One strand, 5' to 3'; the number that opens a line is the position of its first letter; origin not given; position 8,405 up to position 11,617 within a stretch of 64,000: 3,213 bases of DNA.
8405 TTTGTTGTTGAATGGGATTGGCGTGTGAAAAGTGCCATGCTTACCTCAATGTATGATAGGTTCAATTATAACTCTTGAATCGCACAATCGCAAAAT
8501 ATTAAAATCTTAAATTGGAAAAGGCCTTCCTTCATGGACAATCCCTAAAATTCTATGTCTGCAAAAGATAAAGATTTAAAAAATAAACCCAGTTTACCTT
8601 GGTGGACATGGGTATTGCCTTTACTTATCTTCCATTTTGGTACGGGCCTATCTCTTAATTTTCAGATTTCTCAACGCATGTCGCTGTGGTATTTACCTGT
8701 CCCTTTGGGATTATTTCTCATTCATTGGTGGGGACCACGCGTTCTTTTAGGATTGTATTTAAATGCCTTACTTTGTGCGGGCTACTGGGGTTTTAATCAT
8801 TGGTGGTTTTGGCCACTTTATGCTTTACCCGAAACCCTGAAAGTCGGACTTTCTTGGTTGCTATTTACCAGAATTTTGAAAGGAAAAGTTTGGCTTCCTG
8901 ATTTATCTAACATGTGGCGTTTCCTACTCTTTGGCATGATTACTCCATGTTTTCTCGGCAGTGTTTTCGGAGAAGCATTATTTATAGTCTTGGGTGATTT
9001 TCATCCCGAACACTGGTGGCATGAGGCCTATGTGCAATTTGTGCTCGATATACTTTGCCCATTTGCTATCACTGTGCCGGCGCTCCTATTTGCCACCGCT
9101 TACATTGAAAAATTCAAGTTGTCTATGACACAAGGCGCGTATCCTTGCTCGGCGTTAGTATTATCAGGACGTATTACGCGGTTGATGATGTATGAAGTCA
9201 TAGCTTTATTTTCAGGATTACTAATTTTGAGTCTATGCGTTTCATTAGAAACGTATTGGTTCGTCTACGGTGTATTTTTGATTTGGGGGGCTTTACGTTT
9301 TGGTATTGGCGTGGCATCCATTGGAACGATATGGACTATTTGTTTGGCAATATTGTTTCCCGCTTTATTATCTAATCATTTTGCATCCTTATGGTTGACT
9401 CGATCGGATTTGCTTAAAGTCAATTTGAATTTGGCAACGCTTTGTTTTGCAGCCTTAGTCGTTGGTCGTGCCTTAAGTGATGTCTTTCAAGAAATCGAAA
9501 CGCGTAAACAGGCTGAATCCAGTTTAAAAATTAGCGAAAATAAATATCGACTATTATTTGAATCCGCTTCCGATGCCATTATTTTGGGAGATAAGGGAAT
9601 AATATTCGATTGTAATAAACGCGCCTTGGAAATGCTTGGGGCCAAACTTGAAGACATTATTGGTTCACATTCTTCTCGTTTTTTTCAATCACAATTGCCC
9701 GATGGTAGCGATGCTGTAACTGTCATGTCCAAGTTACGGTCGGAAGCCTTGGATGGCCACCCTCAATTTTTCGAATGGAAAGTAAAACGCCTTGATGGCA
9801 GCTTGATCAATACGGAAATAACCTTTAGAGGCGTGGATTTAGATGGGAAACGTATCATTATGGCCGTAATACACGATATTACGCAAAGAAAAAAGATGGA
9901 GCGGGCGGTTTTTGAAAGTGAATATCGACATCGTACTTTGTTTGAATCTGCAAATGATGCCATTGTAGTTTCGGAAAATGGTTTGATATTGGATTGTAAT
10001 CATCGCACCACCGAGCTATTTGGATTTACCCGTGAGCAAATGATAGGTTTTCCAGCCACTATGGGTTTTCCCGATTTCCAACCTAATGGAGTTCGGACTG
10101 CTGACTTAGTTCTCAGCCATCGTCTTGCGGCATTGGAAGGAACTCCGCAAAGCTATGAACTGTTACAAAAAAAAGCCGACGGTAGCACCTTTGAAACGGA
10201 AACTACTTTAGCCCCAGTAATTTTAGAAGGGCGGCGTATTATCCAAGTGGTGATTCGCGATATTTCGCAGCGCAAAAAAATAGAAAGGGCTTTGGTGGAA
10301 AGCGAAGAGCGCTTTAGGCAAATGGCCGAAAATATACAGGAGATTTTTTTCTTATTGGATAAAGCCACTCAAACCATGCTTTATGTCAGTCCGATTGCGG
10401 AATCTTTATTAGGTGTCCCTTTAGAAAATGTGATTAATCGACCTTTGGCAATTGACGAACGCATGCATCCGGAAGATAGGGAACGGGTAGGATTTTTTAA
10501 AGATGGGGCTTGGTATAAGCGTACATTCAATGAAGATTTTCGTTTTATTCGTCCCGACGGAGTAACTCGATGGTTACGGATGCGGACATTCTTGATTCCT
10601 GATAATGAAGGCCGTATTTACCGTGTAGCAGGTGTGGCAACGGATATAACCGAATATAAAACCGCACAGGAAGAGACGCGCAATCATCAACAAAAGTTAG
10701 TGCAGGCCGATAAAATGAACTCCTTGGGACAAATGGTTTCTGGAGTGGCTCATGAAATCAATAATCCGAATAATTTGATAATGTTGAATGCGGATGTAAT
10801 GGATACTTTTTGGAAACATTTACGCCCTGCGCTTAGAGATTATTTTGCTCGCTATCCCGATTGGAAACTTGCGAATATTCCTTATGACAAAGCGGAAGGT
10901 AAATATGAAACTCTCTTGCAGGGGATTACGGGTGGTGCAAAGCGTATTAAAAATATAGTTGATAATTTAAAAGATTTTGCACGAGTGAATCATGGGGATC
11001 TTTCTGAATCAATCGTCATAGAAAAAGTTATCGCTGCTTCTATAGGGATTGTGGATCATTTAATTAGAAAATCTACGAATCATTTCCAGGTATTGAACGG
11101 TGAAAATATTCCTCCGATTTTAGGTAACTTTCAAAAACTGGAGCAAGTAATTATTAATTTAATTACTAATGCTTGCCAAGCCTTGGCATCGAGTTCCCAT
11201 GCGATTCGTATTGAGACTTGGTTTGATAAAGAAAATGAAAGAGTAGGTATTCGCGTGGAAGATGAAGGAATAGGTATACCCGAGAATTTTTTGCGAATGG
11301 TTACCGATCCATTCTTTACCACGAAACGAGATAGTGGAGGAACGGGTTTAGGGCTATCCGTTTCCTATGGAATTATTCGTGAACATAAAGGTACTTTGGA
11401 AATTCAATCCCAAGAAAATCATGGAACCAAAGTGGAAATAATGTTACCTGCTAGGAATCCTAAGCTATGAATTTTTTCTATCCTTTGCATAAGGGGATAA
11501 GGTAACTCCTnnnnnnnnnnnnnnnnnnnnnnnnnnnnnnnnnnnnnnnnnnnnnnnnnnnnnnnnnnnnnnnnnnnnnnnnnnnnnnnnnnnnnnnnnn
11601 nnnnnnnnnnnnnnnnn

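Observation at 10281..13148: Tandem histidine-kinase paralogs; the second carries an in-frame ~100-aa gap that removes the phospho-acceptor His helix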

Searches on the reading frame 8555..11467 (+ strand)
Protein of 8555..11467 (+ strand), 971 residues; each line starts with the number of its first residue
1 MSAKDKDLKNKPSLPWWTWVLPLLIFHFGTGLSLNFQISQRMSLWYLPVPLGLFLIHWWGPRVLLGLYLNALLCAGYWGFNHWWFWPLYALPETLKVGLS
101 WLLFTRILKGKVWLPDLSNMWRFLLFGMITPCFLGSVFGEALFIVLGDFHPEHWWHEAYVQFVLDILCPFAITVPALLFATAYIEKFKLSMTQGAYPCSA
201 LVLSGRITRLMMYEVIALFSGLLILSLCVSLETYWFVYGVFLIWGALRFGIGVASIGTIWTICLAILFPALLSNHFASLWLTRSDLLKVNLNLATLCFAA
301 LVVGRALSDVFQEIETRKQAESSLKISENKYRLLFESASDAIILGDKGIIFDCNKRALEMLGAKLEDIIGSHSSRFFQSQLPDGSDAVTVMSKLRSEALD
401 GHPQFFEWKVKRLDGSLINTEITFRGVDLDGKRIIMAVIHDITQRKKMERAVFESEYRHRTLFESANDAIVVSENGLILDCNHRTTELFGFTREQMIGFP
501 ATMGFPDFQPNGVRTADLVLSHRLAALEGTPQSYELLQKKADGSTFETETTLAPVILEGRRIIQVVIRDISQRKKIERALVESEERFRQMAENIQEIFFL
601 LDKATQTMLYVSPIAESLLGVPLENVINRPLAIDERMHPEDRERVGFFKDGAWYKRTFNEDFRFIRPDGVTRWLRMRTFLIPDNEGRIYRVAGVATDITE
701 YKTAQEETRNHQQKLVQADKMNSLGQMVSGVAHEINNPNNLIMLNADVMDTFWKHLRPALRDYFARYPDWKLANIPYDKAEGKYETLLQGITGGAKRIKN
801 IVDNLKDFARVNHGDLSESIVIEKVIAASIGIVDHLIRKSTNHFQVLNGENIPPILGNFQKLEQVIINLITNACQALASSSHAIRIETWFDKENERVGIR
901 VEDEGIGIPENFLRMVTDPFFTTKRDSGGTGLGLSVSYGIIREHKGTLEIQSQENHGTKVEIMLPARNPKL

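Call 4: search_protein_families(library=pfam, proteins=[window:8555-11467:+], max_evalue=0.1)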
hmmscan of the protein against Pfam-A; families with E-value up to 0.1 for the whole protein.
window:8555-11467:+ (971 aa): 12 families
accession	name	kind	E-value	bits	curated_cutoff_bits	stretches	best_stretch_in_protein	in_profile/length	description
PF13426.13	PAS_9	-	8.3e-36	122.8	27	3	468-572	2-103/103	PAS domain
PF00989.32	PAS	-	8.9e-28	97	22.6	3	460-570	4-113/113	PAS fold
PF02518.31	HATPase_c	-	2.8e-23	82.9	26.4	1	860-967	4-110/111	Histidine kinase-, DNA gyrase B-, and HSP90-like ATPase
PF13188.13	PAS_8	-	2.2e-22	78.6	21.8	3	329-370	1-44/65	PAS domain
PF08448.16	PAS_4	-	3.6e-22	79.1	23.1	3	593-700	3-107/110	PAS fold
PF08447.18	PAS_3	-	9.8e-17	61.4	25.6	1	609-695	2-89/89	PAS fold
PF24820.1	Diguanyl_cycl_sensor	-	2.7e-07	31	28.1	1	339-429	6-98/109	Diguanylate cyclase-like sensor domain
PF00512.31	HisKA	-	1.9e-06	28.2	26.9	1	724-814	2-66/66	His Kinase A (phospho-acceptor) domain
PF14501.12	HATPase_c_5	-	4e-05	23.9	22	1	862-963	6-100/102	GHKL domain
PF05231.19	MASE1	-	0.00046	19.8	29.8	1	32-308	19-296/299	MASE1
PF13589.12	HATPase_c_3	-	0.0014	19.1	25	1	862-917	3-54/137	Histidine kinase-, DNA gyrase B-, and HSP90-like ATPase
PF13581.12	HATPase_c_2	-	0.054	13.9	27.4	0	868-959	42-122/127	Histidine kinase-like ATPase domain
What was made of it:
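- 8555..11470 (+): Gene 1: intact MASE1 - 3xPAS - HisKA (H-box) - HATPase_c sensor histidine kinase, 971 aa. Pfam domains (call 4).
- Checked: Gene 1 has full HisKA and PAS_3 (call 4).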

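Call 50: search_protein_families(library=ncbifam, proteins=[window:8555-11467:+], max_evalue=0.001)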
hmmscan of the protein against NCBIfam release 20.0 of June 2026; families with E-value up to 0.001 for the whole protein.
window:8555-11467:+ (971 aa): 84 families (the best 25 are shown)
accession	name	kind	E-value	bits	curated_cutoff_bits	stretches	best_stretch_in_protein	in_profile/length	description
NF052573.1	HisKinEspAMyxo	equivalog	1.7e-58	198.3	1400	4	707-966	367-611/755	serine histidine kinase EspA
NF052574.1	HisKinEspCMyxo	equivalog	9.3e-57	192.7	1200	2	606-968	308-639/785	serine histidine kinase EspC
NF008468.0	PRK11360.1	equivalog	1.1e-55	189.2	646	2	792-968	438-610/616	two-component system sensor histidine kinase AtoS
TIGR00229.1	sensory_box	domain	4e-55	185.3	22.9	3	454-580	2-126/126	PAS domain S-box protein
NF047874.1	MASE3_PAS_HK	subfamily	2.3e-47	162.2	560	3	859-968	517-627/655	MASE3 domain-containing sensor histidine kinase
NF038348.1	T2SS_HK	subfamily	2.6e-39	135.1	450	1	711-967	314-574/574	histidine kinase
NF041777.1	sens_FixL_Rhizob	equivalog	3.8e-38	131.4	850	2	563-967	101-482/485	sensor protein FixL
NF010411.0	PRK13837.1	equivalog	8.3e-35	120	647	2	787-969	488-678/828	two-component system VirA-like sensor kinase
NF053781.1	cdiGMPphdstlr2612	equivalog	1.1e-32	112.7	1600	3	568-631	698-760/1268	Tlr1612 family c-di-GMP phosphodiesterase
NF045595.1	HK_scytonemin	equivalog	1.8e-31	109.2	865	2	779-967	447-636/637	scytonemin biosynthesis sensor histidine kinase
NF047497.1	HK_LIC_12097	equivalog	5.4e-31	107.6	500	2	794-966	197-366/367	LIC_12097 family sensor histidine kinase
NF046044.1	PnpS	equivalog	1.8e-30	106.2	400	1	785-965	207-390/390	two-component system histidine kinase PnpS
NF010076.0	PRK13557.1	subfamily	2.4e-30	105.5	631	1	665-968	111-396/540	histidine kinase famiy protein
NF007688.0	PRK10364.1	equivalog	5.9e-30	104.4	479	1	780-967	271-452/460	two-component system sensor histidine kinase ZraS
NF047466.1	hybrid_RR_LvrB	exception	3.2e-28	99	500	1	783-966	186-376/377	hybrid histidine kinase/response regulator LvrB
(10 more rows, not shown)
